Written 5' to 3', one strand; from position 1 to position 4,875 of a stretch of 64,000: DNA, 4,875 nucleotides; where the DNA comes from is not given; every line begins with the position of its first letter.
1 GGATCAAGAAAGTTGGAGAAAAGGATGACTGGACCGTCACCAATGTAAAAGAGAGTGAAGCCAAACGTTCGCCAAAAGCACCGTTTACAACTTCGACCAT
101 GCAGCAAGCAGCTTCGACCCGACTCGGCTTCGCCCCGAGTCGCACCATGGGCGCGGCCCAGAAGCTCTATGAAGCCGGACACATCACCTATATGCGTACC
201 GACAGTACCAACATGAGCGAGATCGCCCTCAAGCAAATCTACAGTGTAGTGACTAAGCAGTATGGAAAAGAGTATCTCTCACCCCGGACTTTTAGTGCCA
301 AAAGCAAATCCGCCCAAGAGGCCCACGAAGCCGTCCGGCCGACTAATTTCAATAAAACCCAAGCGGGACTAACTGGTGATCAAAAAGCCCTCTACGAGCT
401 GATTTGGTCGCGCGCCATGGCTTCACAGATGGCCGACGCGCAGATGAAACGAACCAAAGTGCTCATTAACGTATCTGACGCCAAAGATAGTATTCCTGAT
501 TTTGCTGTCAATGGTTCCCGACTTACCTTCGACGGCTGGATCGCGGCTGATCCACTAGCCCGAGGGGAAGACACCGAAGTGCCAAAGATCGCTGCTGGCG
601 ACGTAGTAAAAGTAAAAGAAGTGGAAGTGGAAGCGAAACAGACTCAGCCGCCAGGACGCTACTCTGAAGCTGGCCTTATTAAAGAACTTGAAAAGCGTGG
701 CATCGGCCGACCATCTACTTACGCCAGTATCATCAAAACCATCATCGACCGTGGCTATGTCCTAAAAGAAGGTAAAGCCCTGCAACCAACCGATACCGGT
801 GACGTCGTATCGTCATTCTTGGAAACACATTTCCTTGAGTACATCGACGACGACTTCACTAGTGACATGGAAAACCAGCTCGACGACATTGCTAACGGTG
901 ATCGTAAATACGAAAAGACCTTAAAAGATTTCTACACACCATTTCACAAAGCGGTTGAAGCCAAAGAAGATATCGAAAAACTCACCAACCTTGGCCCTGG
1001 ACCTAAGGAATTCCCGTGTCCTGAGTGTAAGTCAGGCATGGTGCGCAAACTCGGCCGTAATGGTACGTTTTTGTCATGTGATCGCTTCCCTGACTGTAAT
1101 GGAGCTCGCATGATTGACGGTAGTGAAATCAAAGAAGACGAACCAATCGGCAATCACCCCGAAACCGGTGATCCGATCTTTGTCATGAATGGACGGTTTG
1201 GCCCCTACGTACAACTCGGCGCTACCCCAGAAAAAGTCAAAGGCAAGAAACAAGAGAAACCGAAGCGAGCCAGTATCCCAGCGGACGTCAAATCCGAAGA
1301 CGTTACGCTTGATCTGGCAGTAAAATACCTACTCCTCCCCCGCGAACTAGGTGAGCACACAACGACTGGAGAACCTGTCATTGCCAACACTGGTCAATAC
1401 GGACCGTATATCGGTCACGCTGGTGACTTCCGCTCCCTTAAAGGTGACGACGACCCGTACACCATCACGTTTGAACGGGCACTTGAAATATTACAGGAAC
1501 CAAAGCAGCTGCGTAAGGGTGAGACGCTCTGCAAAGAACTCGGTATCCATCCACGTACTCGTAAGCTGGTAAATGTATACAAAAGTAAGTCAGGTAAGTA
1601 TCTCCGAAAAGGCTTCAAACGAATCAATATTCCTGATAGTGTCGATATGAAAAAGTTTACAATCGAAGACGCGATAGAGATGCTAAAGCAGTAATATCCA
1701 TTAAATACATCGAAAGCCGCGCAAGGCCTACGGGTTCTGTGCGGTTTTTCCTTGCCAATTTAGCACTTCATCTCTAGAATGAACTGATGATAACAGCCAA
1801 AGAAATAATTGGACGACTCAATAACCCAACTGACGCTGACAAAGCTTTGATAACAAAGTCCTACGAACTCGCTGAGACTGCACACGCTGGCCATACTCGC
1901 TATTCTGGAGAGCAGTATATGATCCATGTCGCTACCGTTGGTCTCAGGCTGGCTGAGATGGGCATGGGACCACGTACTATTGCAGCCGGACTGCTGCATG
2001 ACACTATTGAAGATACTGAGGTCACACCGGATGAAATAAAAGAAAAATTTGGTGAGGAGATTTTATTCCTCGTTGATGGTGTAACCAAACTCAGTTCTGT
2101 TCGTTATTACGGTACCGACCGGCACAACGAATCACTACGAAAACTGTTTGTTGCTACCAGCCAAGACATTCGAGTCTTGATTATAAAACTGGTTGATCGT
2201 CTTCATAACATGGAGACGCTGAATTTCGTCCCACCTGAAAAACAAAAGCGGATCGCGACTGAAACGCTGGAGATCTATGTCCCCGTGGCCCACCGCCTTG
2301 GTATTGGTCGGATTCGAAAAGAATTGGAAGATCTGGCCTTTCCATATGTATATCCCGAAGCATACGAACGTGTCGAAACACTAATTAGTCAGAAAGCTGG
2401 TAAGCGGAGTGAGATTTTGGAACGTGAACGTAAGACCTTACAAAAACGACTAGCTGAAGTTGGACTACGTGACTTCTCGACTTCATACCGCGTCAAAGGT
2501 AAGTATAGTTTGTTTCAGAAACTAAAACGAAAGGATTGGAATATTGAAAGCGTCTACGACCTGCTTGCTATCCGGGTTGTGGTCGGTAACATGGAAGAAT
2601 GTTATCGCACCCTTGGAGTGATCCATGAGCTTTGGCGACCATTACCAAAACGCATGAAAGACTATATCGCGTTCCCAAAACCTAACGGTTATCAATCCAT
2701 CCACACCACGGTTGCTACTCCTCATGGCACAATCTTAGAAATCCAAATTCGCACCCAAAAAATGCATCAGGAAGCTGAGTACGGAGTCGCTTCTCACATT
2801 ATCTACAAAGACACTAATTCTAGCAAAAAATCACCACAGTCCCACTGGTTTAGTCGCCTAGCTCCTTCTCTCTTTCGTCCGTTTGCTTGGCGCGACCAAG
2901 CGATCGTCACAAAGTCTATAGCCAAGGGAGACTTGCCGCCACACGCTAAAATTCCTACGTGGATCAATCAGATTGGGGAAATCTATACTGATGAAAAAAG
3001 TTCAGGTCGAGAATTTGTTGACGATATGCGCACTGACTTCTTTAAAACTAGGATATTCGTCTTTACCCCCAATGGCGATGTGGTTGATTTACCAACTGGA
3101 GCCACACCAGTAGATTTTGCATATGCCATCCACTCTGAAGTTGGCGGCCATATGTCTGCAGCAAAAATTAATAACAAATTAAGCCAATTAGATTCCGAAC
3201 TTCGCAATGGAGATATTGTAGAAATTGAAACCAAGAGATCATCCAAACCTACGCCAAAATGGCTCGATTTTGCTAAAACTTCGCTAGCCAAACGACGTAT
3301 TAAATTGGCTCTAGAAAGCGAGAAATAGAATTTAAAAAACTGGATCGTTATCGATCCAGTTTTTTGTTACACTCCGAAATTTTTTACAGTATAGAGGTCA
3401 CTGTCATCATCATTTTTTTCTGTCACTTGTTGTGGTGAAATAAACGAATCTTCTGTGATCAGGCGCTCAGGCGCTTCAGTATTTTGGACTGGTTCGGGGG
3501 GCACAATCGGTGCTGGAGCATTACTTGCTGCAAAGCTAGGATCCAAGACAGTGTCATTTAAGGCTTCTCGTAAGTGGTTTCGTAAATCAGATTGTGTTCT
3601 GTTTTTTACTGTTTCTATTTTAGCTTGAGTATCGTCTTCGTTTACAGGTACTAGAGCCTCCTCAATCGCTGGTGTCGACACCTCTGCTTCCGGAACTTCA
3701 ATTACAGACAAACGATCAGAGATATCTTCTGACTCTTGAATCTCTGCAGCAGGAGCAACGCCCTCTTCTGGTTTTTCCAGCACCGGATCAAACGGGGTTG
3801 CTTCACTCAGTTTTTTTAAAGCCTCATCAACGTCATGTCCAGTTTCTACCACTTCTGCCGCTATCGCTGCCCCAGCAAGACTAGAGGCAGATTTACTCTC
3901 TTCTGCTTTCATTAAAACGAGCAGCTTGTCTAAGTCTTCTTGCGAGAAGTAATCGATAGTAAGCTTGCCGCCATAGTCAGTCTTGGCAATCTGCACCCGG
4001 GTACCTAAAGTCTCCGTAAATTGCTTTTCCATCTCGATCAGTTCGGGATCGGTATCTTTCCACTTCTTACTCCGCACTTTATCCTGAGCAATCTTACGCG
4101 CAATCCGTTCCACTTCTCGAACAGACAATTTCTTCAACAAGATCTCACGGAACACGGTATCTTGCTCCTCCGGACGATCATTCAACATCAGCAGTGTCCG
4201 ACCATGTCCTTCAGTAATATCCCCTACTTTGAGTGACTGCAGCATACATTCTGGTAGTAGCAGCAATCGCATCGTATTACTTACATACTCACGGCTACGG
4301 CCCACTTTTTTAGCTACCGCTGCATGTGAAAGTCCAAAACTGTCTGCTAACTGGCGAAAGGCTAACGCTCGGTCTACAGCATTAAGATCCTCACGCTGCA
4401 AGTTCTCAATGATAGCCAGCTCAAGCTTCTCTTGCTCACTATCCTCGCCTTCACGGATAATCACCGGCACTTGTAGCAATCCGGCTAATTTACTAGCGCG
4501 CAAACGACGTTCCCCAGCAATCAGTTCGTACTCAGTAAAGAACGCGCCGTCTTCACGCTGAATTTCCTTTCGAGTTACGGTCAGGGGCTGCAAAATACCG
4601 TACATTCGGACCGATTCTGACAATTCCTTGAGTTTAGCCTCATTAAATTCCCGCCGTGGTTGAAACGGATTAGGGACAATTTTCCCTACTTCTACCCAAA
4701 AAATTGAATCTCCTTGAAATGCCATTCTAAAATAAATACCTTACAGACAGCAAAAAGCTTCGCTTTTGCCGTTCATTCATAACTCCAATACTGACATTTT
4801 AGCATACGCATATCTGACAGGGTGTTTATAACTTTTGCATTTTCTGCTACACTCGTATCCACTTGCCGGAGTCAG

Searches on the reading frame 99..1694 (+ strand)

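Call 7: search_protein_families(library=pfam, proteins=[window:99-1694:+], max_evalue=0.001)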
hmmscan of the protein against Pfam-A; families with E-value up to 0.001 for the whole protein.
window:99-1694:+ (531 aa): 3 families
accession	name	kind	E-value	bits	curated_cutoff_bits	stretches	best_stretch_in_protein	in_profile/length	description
PF01131.25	Topoisom_bac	-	2e-84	284.5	35.1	1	1-275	131-410/411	DNA topoisomerase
PF13368.11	Toprim_C_rpt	-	4.1e-38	129.5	22.3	2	420-474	1-55/57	Topoisomerase C-terminal repeat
PF01396.24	Zn_ribbon_Top1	-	3.6e-11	43.1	32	1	307-337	4-34/39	Topoisomerase DNA binding C4 zinc finger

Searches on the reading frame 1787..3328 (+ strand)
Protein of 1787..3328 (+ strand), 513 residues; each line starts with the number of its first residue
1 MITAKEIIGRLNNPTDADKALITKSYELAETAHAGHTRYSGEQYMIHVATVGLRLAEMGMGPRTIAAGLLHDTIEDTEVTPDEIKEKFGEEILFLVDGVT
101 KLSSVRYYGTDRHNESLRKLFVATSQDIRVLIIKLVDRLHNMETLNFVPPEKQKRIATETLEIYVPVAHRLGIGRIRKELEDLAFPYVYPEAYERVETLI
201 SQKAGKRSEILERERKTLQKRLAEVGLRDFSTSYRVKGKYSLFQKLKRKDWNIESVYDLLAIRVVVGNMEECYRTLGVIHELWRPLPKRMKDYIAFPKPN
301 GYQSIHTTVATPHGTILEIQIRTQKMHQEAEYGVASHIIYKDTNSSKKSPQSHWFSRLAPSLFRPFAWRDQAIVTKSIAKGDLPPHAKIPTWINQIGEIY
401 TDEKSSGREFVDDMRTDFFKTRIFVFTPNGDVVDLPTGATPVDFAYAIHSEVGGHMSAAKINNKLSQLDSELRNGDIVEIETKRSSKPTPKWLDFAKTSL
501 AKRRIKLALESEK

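Call 7: search_protein_families(library=pfam, proteins=[window:1787-3328:+], max_evalue=0.001)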
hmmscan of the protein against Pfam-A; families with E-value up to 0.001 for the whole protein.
window:1787-3328:+ (513 aa): 4 families
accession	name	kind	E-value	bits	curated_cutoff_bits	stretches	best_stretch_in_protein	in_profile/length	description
PF13328.12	HD_4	-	2.4e-40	138.2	27.2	1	26-173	2-155/156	HD domain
PF04607.23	RelA_SpoT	-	1.2e-38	132.3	27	1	235-344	2-112/113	Region found in RelA / SpoT proteins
PF02824.27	TGS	-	7.4e-21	74.4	22.2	1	423-480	1-58/60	TGS domain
PF01966.28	HD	-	9.3e-08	32.8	22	1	45-142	2-116/116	HD domain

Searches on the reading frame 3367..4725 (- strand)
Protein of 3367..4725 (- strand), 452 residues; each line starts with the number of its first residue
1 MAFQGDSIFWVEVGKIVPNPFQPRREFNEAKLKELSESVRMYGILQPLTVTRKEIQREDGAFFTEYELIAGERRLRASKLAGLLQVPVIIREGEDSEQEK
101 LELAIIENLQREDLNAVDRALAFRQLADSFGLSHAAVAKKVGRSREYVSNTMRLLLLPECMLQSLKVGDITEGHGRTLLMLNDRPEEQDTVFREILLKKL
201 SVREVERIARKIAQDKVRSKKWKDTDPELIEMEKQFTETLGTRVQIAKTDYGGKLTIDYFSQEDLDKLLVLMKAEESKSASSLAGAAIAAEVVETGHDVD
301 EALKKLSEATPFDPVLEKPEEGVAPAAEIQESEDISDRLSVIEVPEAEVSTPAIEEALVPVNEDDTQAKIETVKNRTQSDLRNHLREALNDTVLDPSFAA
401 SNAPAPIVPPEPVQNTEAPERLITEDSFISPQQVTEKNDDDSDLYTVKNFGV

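Call 7: search_protein_families(library=pfam, proteins=[window:3367-4725:-], max_evalue=0.001)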
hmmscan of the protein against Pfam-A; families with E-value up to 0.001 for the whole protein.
window:3367-4725:- (452 aa): 3 families
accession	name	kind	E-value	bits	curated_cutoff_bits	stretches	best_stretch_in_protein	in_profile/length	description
PF17762.8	HTH_ParB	-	3.5e-28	98.2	22.6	1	112-213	1-101/102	ParB HTH domain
PF02195.25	ParB_N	-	4.6e-26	91.1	26.3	1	11-110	6-95/95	ParB N-terminal domain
PF23552.2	ParB_C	-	1.7e-10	40.7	23.8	1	226-269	2-46/50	ParB dimerisation domain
